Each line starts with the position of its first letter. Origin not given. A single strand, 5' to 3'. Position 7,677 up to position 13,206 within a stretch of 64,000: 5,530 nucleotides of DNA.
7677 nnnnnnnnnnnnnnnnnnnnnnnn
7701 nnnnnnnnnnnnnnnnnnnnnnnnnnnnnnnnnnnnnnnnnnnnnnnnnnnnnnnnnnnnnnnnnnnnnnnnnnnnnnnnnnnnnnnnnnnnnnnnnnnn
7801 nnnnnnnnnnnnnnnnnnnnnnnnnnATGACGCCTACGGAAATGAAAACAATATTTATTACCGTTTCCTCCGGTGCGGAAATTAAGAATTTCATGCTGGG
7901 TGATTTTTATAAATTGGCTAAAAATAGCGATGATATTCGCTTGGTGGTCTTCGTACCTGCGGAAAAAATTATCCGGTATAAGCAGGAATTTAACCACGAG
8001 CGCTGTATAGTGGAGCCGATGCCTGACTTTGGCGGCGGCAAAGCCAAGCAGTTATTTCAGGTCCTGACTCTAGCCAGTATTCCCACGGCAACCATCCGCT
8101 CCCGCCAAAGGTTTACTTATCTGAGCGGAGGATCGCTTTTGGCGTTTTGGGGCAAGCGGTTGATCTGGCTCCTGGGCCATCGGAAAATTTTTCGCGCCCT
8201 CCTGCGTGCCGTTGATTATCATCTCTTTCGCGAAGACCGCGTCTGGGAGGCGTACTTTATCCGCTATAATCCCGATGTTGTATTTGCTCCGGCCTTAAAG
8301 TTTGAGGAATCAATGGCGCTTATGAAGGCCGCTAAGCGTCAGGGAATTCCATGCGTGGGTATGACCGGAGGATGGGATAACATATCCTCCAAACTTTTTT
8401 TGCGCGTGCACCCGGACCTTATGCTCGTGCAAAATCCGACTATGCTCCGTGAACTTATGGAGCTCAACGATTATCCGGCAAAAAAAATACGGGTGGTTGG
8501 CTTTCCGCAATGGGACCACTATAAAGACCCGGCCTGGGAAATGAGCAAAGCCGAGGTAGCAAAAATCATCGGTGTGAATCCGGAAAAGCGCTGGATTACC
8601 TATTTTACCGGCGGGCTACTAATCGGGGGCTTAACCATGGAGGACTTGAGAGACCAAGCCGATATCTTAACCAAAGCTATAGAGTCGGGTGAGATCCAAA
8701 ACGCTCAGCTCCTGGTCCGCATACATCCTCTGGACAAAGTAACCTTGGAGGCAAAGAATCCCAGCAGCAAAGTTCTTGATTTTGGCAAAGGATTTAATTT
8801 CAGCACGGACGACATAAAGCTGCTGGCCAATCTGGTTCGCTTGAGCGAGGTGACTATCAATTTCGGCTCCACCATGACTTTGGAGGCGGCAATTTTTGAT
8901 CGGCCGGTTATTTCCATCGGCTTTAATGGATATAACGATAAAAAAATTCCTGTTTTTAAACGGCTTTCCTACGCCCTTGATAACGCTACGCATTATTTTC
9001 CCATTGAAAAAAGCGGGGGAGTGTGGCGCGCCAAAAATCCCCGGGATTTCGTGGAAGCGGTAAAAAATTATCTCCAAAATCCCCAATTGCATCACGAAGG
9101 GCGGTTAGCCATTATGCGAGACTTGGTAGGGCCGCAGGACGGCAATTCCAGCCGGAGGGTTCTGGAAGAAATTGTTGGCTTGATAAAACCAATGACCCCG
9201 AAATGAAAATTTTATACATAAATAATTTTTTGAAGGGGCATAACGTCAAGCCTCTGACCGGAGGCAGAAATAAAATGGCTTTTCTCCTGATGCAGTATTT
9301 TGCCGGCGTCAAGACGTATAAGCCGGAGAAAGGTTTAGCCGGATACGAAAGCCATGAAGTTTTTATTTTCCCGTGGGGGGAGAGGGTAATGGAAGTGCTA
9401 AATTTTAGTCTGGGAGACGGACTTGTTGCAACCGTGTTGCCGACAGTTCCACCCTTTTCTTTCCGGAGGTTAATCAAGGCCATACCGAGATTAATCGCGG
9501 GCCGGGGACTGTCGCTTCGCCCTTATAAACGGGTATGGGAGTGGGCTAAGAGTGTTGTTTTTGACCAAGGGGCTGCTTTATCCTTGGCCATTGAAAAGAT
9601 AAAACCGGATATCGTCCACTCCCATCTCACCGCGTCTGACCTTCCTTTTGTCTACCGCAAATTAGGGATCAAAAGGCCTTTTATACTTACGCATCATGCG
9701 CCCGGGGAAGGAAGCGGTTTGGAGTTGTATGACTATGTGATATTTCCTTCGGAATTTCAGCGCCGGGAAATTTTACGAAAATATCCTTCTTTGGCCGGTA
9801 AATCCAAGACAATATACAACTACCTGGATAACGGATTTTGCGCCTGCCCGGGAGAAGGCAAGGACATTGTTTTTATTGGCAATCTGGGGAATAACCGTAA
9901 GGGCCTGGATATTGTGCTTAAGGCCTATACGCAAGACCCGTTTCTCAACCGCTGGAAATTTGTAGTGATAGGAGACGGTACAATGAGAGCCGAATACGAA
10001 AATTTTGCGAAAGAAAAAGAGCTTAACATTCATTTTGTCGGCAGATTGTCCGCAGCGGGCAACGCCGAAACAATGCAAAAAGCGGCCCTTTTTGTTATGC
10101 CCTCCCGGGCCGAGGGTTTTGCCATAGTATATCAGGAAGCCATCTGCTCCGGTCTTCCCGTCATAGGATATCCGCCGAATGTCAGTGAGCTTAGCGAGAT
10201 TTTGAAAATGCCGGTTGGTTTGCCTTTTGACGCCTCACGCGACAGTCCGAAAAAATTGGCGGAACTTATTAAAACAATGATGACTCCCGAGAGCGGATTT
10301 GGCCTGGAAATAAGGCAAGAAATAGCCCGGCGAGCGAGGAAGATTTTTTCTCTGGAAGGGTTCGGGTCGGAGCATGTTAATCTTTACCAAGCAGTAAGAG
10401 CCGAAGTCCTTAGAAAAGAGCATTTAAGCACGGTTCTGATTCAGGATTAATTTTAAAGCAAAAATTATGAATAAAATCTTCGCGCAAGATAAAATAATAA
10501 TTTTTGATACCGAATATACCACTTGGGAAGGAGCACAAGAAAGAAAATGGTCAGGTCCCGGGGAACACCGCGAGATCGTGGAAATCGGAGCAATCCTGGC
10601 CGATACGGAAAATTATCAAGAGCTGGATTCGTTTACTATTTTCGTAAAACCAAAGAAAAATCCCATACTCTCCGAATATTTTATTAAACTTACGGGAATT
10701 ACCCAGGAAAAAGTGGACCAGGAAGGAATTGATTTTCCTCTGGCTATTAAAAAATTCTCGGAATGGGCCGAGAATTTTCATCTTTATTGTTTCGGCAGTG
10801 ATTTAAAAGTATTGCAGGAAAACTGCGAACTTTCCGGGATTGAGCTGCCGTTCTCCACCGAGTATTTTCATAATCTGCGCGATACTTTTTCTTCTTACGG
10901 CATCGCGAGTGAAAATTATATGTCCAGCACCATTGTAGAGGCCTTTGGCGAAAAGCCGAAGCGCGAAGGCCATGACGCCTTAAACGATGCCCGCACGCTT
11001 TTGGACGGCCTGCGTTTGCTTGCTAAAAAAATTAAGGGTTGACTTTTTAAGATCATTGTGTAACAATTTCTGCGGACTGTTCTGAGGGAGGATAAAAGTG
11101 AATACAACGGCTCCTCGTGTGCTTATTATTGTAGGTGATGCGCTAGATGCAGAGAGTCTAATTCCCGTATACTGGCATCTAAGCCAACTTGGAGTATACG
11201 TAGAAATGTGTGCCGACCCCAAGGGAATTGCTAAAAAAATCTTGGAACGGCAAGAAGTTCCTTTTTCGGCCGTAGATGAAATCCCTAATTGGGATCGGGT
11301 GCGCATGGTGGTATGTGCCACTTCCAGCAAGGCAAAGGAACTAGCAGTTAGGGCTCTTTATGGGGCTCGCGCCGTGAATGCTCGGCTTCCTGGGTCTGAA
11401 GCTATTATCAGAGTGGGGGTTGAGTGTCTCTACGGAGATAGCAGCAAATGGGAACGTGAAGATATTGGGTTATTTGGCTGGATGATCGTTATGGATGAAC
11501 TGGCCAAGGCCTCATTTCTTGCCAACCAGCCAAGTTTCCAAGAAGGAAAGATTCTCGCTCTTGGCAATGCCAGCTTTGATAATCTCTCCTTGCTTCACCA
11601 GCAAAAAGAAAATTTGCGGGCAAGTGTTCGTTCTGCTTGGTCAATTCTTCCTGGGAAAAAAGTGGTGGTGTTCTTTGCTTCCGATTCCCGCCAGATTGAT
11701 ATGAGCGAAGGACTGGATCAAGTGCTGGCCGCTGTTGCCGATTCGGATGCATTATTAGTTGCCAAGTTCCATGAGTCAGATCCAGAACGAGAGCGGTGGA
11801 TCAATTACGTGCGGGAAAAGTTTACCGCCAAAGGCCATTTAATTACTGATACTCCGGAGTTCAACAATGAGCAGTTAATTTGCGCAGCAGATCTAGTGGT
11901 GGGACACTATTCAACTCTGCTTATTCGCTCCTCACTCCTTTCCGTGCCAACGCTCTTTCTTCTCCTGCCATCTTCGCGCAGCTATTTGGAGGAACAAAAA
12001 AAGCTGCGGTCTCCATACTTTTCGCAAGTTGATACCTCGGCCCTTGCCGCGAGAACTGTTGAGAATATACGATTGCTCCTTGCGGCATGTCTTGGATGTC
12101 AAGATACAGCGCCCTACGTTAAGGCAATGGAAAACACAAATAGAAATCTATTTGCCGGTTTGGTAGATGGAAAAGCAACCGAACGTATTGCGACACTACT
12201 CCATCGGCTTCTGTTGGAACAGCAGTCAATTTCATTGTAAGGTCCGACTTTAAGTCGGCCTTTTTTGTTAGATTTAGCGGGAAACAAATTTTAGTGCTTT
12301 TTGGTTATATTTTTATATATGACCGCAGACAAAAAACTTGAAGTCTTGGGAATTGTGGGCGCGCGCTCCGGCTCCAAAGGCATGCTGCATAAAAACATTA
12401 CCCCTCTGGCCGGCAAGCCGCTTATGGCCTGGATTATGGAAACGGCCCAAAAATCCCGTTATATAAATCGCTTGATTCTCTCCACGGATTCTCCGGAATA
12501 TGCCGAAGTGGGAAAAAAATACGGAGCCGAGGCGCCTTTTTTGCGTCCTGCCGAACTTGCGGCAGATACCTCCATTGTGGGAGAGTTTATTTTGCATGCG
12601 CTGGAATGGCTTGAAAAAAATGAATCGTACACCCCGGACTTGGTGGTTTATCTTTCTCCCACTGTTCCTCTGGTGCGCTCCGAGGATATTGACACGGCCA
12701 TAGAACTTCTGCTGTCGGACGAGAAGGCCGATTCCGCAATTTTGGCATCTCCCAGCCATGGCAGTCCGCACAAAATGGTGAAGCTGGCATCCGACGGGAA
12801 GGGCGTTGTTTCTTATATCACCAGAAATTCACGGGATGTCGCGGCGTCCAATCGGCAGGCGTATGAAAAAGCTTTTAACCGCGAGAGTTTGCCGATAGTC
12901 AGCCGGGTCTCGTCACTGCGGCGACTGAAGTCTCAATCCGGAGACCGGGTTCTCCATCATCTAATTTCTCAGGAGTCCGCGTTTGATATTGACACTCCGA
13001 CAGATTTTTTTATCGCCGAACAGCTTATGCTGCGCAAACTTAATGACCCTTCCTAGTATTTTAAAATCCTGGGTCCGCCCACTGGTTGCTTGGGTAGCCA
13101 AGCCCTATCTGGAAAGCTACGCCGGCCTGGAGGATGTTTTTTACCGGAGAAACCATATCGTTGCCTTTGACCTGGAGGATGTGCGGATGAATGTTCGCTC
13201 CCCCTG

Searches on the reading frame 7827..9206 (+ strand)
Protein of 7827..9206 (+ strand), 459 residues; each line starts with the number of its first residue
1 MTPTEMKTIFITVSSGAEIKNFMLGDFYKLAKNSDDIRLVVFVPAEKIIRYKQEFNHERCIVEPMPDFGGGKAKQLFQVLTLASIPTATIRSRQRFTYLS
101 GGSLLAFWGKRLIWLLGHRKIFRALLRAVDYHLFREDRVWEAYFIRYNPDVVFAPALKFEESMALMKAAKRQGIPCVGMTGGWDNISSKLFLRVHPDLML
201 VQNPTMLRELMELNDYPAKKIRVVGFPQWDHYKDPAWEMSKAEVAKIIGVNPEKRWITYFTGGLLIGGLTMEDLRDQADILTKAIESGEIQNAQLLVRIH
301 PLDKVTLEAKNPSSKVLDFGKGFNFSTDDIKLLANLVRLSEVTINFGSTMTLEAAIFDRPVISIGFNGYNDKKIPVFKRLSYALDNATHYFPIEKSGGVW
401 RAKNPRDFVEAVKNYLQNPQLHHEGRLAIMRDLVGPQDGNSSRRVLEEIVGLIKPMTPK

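Call 56: search_protein_families(library=pfam, proteins=[window:7827-9206:+], max_evalue=0.00001)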
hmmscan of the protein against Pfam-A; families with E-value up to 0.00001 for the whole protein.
window:7827-9206:+ (459 aa): 1 family
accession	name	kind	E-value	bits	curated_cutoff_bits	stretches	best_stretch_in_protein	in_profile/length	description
PF04464.20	Glyphos_transf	-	1.3e-07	31.3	22.1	1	196-450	135-366/367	CDP-Glycerol:Poly(glycerophosphate) glycerophosphotransferase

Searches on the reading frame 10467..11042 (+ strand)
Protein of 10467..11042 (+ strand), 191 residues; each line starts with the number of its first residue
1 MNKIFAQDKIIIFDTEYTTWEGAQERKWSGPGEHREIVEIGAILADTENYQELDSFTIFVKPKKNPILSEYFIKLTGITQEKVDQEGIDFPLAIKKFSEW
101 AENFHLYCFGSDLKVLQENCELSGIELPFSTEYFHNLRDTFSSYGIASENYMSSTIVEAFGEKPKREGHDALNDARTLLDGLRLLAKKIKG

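Call 56: search_protein_families(library=pfam, proteins=[window:10467-11042:+], max_evalue=0.00001)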
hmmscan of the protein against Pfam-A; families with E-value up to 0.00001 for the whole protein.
window:10467-11042:+ (191 aa): 1 family
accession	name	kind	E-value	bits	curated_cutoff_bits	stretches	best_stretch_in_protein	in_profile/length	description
PF00929.31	RNase_T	-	6.8e-16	59.7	24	1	11-179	1-161/164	Exonuclease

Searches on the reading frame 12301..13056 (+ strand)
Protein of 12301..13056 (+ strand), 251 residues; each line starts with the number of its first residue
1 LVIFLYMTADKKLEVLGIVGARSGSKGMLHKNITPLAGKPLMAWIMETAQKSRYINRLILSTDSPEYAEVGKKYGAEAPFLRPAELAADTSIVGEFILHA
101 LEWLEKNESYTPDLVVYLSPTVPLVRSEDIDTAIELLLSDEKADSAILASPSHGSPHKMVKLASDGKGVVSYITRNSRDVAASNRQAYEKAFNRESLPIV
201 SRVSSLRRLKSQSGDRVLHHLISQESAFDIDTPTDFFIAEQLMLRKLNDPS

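Call 57: search_protein_families(library=pfam, proteins=[window:12301-13056:+], max_evalue=0.00001)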
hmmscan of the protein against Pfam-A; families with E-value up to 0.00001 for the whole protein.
window:12301-13056:+ (251 aa): 1 family
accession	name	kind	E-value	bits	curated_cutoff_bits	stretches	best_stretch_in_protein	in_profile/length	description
PF02348.25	CTP_transf_3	-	7e-21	75.5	22.6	1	17-208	2-170/217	Cytidylyltransferase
